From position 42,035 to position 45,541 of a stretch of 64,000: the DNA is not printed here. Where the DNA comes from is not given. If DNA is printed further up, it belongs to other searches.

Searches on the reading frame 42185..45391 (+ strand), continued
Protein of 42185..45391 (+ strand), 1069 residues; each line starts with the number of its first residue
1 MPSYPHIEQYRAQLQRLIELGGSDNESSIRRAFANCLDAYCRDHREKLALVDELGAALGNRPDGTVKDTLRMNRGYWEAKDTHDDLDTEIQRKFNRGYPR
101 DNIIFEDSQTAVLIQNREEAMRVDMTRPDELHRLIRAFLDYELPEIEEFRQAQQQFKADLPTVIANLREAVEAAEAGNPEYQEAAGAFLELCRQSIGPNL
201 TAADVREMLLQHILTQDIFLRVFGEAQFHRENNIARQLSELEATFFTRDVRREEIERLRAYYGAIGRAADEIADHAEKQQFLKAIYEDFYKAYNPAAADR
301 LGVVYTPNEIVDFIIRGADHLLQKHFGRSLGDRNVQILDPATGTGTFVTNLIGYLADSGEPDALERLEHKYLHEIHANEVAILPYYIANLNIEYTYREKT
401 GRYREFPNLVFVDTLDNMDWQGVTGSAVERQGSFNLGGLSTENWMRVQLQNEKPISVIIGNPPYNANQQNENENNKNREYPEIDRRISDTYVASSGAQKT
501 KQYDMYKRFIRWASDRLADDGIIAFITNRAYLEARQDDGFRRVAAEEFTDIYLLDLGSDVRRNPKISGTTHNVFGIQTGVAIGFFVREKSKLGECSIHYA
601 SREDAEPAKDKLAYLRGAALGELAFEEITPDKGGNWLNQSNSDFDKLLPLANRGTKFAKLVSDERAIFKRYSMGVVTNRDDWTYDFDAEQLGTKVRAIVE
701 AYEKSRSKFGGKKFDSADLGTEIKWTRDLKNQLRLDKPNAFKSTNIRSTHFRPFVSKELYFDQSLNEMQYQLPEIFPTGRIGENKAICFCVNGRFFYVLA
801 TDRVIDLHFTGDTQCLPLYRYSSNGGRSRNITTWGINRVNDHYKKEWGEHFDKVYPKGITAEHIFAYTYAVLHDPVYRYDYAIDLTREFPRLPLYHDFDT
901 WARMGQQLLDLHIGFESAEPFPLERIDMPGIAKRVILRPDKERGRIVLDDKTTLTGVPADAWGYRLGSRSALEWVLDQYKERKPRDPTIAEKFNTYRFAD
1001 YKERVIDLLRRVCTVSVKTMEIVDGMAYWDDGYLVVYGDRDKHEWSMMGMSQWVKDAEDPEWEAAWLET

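Call 8: find_homologous_proteins(query=window:42185-45391:+, max_evalue=1e-20)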
Query window:42185-45391:+ (1069 aa): 8000 proteins with E <= 1e-20 among 8000 candidates; the best 120 are listed.
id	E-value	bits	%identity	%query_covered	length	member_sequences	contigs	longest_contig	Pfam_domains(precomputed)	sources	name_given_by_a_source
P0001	0.0e+0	2492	100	100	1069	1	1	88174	PF18135.8,PF02384.23,PF07669.18,PF22240.2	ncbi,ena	-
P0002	0.0e+0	2101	83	100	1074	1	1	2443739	PF18135.8,PF02384.23,PF07669.18,PF22240.2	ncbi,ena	-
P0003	0.0e+0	2062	84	98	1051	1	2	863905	PF18135.8,PF02384.23,PF07669.18,PF22240.2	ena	-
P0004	0.0e+0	2050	84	98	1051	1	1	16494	PF18135.8,PF02384.23,PF07669.18,PF22240.2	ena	-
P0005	0.0e+0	2047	81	100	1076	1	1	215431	PF18135.8,PF02384.23,PF07669.18,PF22240.2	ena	-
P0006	0.0e+0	2001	83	96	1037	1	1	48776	PF18135.8,PF02384.23,PF07669.18,PF22240.2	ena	-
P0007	0.0e+0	1989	83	96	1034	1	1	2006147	PF18135.8,PF02384.23,PF07669.18,PF22240.2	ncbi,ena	-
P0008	0.0e+0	1957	81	98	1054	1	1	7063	PF18135.8,PF02384.23,PF07669.18,PF22240.2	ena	-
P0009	0.0e+0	1950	81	97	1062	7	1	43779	PF18135.8,PF02384.23,PF07669.18,PF22240.2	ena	-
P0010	0.0e+0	1936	80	97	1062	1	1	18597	PF18135.8,PF02384.23,PF07669.18,PF22240.2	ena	-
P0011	0.0e+0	1911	77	100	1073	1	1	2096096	PF18135.8,PF02384.23,PF07669.18,PF22240.2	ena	-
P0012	0.0e+0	1908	77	100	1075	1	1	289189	PF18135.8,PF02384.23,PF07669.18,PF22240.2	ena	-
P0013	0.0e+0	1904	77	100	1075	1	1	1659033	PF18135.8,PF02384.23,PF07669.18,PF22240.2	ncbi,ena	-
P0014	0.0e+0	1903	78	100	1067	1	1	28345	PF18135.8,PF02384.23,PF07669.18,PF22240.2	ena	-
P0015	0.0e+0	1897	79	98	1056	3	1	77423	PF18135.8,PF02384.23,PF07669.18,PF22240.2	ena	-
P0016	0.0e+0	1895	76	100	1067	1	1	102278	PF18135.8,PF02384.23,PF07669.18,PF22240.2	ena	-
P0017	0.0e+0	1877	76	100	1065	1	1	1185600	PF18135.8,PF02384.23,PF07669.18,PF22240.2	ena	-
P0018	0.0e+0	1876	78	97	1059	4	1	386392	PF18135.8,PF02384.23,PF07669.18,PF22240.2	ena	-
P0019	0.0e+0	1874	76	100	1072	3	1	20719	PF18135.8,PF02384.23,PF07669.18,PF22240.2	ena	-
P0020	0.0e+0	1870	76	100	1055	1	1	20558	PF18135.8,PF02384.23,PF07669.18,PF22240.2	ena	-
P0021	0.0e+0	1867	75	100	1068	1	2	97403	PF18135.8,PF02384.23,PF07669.18,PF22240.2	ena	-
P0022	0.0e+0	1866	78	98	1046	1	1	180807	PF18135.8,PF02384.23,PF07669.18,PF22240.2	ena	-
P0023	0.0e+0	1860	76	100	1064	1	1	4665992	PF18135.8,PF02384.23,PF07669.18,PF22240.2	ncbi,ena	-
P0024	0.0e+0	1858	76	100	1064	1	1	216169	PF18135.8,PF02384.23,PF07669.18,PF22240.2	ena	-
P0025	0.0e+0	1854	74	100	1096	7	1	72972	PF18135.8,PF02384.23,PF07669.18,PF22240.2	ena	-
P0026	0.0e+0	1849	74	100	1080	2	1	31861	PF18135.8,PF02384.23,PF07669.18,PF22240.2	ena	-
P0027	0.0e+0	1847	75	100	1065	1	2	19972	PF18135.8,PF02384.23,PF07669.18,PF22240.2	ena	-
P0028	0.0e+0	1846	77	98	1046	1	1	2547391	PF18135.8,PF02384.23,PF07669.18,PF22240.2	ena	-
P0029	0.0e+0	1845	73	100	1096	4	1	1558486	PF18135.8,PF02384.23,PF07669.18,PF22240.2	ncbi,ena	-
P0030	0.0e+0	1843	73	100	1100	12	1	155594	PF18135.8,PF02384.23,PF07669.18,PF22240.2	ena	-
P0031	0.0e+0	1836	75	100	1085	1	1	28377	PF18135.8,PF02384.23,PF07669.18,PF22240.2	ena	-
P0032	0.0e+0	1836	74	100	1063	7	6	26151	PF18135.8,PF02384.23,PF07669.18,PF22240.2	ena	-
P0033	0.0e+0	1835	78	96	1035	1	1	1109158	PF18135.8,PF02384.23,PF07669.18,PF22240.2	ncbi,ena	-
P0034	0.0e+0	1835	77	98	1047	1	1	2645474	PF18135.8,PF02384.23,PF07669.18,PF22240.2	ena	-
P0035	0.0e+0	1834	75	100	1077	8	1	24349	PF18135.8,PF02384.23,PF07669.18,PF22240.2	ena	-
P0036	0.0e+0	1834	74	100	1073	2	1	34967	PF18135.8,PF02384.23,PF07669.18,PF22240.2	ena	-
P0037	0.0e+0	1832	74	100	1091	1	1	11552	PF18135.8,PF02384.23,PF07669.18,PF22240.2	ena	-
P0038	0.0e+0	1829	72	100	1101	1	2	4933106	PF18135.8,PF02384.23,PF07669.18,PF22240.2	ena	-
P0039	0.0e+0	1829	75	100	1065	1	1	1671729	PF18135.8,PF02384.23,PF07669.18,PF22240.2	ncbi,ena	-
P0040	0.0e+0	1826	74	100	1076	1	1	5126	PF18135.8,PF02384.23,PF07669.18,PF22240.2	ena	-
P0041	0.0e+0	1825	77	96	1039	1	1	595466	PF18135.8,PF02384.23,PF07669.18,PF22240.2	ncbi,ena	-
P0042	0.0e+0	1820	73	100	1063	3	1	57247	PF18135.8,PF02384.23,PF07669.18,PF22240.2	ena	-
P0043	0.0e+0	1818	71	100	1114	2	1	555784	PF18135.8,PF02384.23,PF07669.18,PF22240.2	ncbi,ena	-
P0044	0.0e+0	1818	74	100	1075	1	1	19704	PF18135.8,PF02384.23,PF07669.18,PF22240.2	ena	-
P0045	0.0e+0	1817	74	100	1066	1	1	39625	PF18135.8,PF02384.23,PF07669.18,PF22240.2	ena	-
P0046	0.0e+0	1817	73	100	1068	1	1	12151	PF18135.8,PF02384.23,PF07669.18,PF22240.2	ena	-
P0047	0.0e+0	1816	73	100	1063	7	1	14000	PF18135.8,PF02384.23,PF07669.18,PF22240.2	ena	-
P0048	0.0e+0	1814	73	100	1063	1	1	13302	PF18135.8,PF02384.23,PF07669.18,PF22240.2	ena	-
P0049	0.0e+0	1813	75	96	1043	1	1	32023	PF18135.8,PF02384.23,PF07669.18,PF22240.2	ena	-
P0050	0.0e+0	1812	73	100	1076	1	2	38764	PF18135.8,PF02384.23,PF07669.18,PF22240.2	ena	-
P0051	0.0e+0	1812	74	98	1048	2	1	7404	PF18135.8,PF02384.23,PF07669.18,PF22240.2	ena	-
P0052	0.0e+0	1810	76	96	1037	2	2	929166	PF18135.8,PF02384.23,PF07669.18,PF22240.2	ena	-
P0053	0.0e+0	1810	74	99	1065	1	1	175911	PF18135.8,PF02384.23,PF07669.18,PF22240.2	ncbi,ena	-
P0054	0.0e+0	1809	72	100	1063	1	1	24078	PF18135.8,PF02384.23,PF07669.18,PF22240.2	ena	-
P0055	0.0e+0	1808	74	100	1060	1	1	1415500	PF18135.8,PF02384.23,PF07669.18,PF22240.2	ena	-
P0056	0.0e+0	1807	72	100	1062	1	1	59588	PF18135.8,PF02384.23,PF07669.18,PF22240.2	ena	-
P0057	0.0e+0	1806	74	100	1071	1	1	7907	PF18135.8,PF02384.23,PF07669.18,PF22240.2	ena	-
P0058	0.0e+0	1804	71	100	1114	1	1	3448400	PF18135.8,PF02384.23,PF07669.18,PF22240.2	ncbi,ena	-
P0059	0.0e+0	1804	73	100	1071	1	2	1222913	PF18135.8,PF02384.23,PF07669.18,PF22240.2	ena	-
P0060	0.0e+0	1802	76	98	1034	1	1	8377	PF18135.8,PF02384.23,PF07669.18,PF22240.2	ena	-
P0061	0.0e+0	1801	77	96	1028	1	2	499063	PF18135.8,PF02384.23,PF07669.18,PF22240.2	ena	-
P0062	0.0e+0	1800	72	100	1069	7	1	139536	PF18135.8,PF02384.23,PF07669.18,PF22240.2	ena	-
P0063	0.0e+0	1799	72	100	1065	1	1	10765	PF18135.8,PF02384.23,PF07669.18,PF22240.2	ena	-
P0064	0.0e+0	1798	76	98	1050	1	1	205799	PF18135.8,PF02384.23,PF07669.18,PF22240.2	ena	-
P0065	0.0e+0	1795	73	98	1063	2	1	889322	PF18135.8,PF02384.23,PF07669.18,PF22240.2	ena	-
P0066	0.0e+0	1795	74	98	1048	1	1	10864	PF18135.8,PF02384.23,PF07669.18,PF22240.2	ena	-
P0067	0.0e+0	1795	72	100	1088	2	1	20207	PF18135.8,PF02384.23,PF07669.18,PF22240.2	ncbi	-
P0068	0.0e+0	1793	74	100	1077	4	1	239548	PF18135.8,PF02384.23,PF07669.18,PF22240.2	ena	-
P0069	0.0e+0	1791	74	98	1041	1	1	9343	PF18135.8,PF02384.23,PF07669.18,PF22240.2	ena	-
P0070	0.0e+0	1791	70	100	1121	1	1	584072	PF18135.8,PF02384.23,PF07669.18,PF22240.2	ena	-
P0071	0.0e+0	1791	73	100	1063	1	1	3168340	PF18135.8,PF02384.23,PF07669.18,PF22240.2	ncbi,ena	-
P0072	0.0e+0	1790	74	97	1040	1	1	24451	PF18135.8,PF02384.23,PF07669.18,PF22240.2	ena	-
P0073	0.0e+0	1790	74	99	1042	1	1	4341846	PF18135.8,PF02384.23,PF07669.18,PF22240.2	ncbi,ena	-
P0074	0.0e+0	1790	72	100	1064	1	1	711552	PF18135.8,PF02384.23,PF07669.18,PF22240.2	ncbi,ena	-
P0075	0.0e+0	1789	73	100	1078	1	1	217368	PF18135.8,PF02384.23,PF07669.18,PF22240.2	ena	-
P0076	0.0e+0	1788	73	100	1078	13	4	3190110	PF18135.8,PF02384.23,PF07669.18,PF22240.2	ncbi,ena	-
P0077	0.0e+0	1788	72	100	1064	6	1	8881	PF18135.8,PF02384.23,PF07669.18,PF22240.2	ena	-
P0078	0.0e+0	1786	72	100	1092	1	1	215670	PF18135.8,PF02384.23,PF07669.18,PF22240.2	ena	-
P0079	0.0e+0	1785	72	100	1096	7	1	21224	PF18135.8,PF02384.23,PF07669.18,PF22240.2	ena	-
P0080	0.0e+0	1785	73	100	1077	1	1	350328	PF18135.8,PF02384.23,PF07669.18,PF22240.2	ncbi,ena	-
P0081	0.0e+0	1785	73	100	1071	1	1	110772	PF18135.8,PF02384.23,PF07669.18,PF22240.2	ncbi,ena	-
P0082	0.0e+0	1784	69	100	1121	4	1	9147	PF18135.8,PF02384.23,PF07669.18,PF22240.2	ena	-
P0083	0.0e+0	1784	72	100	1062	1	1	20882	PF18135.8,PF02384.23,PF07669.18,PF22240.2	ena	-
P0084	0.0e+0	1783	76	97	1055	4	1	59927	PF18135.8,PF02384.23,PF07669.18,PF22240.2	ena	-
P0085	0.0e+0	1782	75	96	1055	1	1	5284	PF18135.8,PF02384.23,PF07669.18,PF22240.2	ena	-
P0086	0.0e+0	1782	75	96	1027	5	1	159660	PF18135.8,PF02384.23,PF07669.18,PF22240.2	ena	-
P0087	0.0e+0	1780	73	100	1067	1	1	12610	PF18135.8,PF02384.23,PF07669.18,PF22240.2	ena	-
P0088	0.0e+0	1778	71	100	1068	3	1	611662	PF18135.8,PF02384.23,PF07669.18,PF22240.2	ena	-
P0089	0.0e+0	1777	71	100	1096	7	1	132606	PF18135.8,PF02384.23,PF07669.18,PF22240.2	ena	-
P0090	0.0e+0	1777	75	96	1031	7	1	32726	PF18135.8,PF02384.23,PF07669.18,PF22240.2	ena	-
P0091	0.0e+0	1777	75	96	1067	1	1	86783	PF18135.8,PF02384.23,PF07669.18,PF22240.2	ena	-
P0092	0.0e+0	1777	73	99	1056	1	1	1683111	PF18135.8,PF02384.23,PF07669.18,PF22240.2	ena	-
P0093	0.0e+0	1774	72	100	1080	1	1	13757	PF18135.8,PF02384.23,PF07669.18,PF22240.2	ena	-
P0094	0.0e+0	1771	69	100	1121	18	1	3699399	PF18135.8,PF02384.23,PF07669.18,PF22240.2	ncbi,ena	-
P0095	0.0e+0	1770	71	100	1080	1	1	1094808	PF18135.8,PF02384.23,PF07669.18,PF22240.2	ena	-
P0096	0.0e+0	1769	73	100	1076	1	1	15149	PF18135.8,PF02384.23,PF07669.18,PF22240.2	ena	-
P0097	0.0e+0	1769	72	100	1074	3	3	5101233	PF18135.8,PF02384.23,PF07669.18,PF22240.2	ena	-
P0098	0.0e+0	1769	71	100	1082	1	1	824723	PF18135.8,PF02384.23,PF07669.18,PF22240.2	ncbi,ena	-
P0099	0.0e+0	1768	70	100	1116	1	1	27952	PF18135.8,PF02384.23,PF07669.18,PF22240.2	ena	-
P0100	0.0e+0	1767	70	100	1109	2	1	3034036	PF18135.8,PF02384.23,PF07669.18,PF22240.2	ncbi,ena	-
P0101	0.0e+0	1766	74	96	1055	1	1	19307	PF18135.8,PF02384.23,PF07669.18,PF22240.2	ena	-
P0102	0.0e+0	1766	72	100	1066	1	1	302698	PF18135.8,PF02384.23,PF07669.18,PF22240.2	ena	-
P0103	0.0e+0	1766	71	100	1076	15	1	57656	PF18135.8,PF02384.23,PF07669.18,PF22240.2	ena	-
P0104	0.0e+0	1764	75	97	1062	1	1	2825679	PF18135.8,PF02384.23,PF07669.18,PF22240.2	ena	-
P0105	0.0e+0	1764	74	96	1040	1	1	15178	PF18135.8,PF02384.23,PF07669.18,PF22240.2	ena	-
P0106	0.0e+0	1763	72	100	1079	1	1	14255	PF18135.8,PF02384.23,PF07669.18,PF22240.2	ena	-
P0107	0.0e+0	1763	73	97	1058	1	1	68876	PF18135.8,PF02384.23,PF07669.18,PF22240.2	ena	-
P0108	0.0e+0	1762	76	95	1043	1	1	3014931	PF18135.8,PF02384.23,PF07669.18,PF22240.2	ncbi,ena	-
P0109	0.0e+0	1762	72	100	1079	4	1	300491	PF18135.8,PF02384.23,PF07669.18,PF22240.2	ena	-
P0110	0.0e+0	1762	76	95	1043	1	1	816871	PF18135.8,PF02384.23,PF07669.18,PF22240.2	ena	-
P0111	0.0e+0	1758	71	99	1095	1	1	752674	PF18135.8,PF02384.23,PF07669.18,PF22240.2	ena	-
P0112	0.0e+0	1758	74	96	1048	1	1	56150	PF18135.8,PF02384.23,PF07669.18,PF22240.2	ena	-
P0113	0.0e+0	1758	72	100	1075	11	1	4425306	PF18135.8,PF02384.23,PF07669.18,PF22240.2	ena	-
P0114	0.0e+0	1757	72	98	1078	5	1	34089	PF18135.8,PF02384.23,PF07669.18,PF22240.2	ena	-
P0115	0.0e+0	1756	70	100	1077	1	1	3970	PF18135.8,PF02384.23,PF07669.18,PF22240.2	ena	-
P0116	0.0e+0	1756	72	100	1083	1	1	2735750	PF18135.8,PF02384.23,PF07669.18,PF22240.2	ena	-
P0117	0.0e+0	1755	71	100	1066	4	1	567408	PF18135.8,PF02384.23,PF07669.18,PF22240.2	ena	-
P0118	0.0e+0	1755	71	100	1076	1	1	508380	PF18135.8,PF02384.23,PF07669.18,PF22240.2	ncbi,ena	-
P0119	0.0e+0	1753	74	96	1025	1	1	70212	PF18135.8,PF02384.23,PF07669.18,PF22240.2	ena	-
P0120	0.0e+0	1753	71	100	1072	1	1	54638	PF18135.8,PF02384.23,PF07669.18,PF22240.2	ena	-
